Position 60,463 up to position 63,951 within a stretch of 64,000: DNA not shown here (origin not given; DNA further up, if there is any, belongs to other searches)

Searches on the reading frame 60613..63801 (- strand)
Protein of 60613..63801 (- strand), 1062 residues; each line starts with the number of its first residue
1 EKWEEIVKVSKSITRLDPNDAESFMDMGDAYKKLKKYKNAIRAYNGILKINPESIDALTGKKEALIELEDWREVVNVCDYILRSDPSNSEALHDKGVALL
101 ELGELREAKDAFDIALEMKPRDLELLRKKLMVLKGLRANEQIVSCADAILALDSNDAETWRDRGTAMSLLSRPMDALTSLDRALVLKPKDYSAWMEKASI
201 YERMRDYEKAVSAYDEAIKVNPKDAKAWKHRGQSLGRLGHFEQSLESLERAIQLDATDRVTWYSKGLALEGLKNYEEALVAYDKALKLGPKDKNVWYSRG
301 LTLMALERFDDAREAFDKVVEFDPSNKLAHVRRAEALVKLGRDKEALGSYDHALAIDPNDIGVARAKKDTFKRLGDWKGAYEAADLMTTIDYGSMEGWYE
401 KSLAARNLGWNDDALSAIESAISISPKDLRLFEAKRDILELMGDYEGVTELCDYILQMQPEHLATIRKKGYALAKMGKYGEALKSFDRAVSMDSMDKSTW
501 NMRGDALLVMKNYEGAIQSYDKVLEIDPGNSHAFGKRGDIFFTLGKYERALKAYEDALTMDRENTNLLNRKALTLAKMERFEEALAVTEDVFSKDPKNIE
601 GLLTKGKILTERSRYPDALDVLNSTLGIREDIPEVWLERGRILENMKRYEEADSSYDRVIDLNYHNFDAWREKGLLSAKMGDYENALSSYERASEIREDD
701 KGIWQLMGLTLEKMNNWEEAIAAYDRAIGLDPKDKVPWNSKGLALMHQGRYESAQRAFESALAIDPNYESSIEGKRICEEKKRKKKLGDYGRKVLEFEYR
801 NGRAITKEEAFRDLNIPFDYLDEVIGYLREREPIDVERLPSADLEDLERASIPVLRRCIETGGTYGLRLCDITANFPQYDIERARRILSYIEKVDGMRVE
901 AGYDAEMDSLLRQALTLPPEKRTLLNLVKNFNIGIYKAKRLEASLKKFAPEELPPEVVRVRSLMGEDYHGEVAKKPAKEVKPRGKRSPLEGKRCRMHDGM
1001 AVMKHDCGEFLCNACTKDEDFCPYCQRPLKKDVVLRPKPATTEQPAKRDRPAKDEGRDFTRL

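Call 65: search_protein_families(library=pfam, proteins=[window:60613-63801:-], max_evalue=0.00001)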
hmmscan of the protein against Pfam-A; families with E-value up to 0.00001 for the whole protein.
window:60613-63801:- (1062 aa): 32 families (the best 25 are shown)
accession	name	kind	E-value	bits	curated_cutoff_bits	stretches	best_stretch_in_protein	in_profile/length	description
PF00515.34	TPR_1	-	2.1e-113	366.4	27.8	6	261-292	3-34/34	Tetratricopeptide repeat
PF07719.23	TPR_2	-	8e-107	341.1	27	2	738-768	4-34/34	Tetratricopeptide repeat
PF13181.12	TPR_8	-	1.7e-84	271.3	25.7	1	192-224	2-34/34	Tetratricopeptide repeat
PF13432.12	TPR_16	-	2.6e-73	242.3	32.7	6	297-360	1-64/65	Tetratricopeptide repeat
PF13371.12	TPR_9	-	1.6e-72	240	35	4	200-259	4-63/73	Tetratricopeptide repeat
PF13414.12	TPR_11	-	5e-71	234.6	26.8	0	274-305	9-40/42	TPR repeat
PF13431.12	TPR_17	-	4.7e-67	217.2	24.4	0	78-109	2-33/34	Tetratricopeptide repeat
PF13428.12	TPR_14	-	5.7e-63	203.2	23.5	1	193-233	3-43/44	Tetratricopeptide repeat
PF14559.12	TPR_19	-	3.3e-57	191.1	25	2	303-367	1-65/68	Tetratricopeptide repeat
PF13424.12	TPR_12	-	6.7e-51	170.8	30.1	1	499-563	5-77/77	Tetratricopeptide repeat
PF23914.1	TPR_CcmH_CycH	-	7.8e-37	127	42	0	17-122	46-154/158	Cytochrome c-type biogenesis protein H TPR domain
PF12895.13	ANAPC3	-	3.3e-36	123.9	27.2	0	545-624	3-81/82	Anaphase-promoting complex, cyclosome, subunit 3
PF13176.12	TPR_7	-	4.3e-32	107.9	27.9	0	194-225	2-35/36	Tetratricopeptide repeat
PF13174.12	TPR_6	-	5.3e-29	99.3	26.3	0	23-54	2-33/33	Tetratricopeptide repeat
PF01239.28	PPTA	-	7.2e-23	79.2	29.5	0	207-236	1-30/32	Protein prenyltransferase alpha subunit repeat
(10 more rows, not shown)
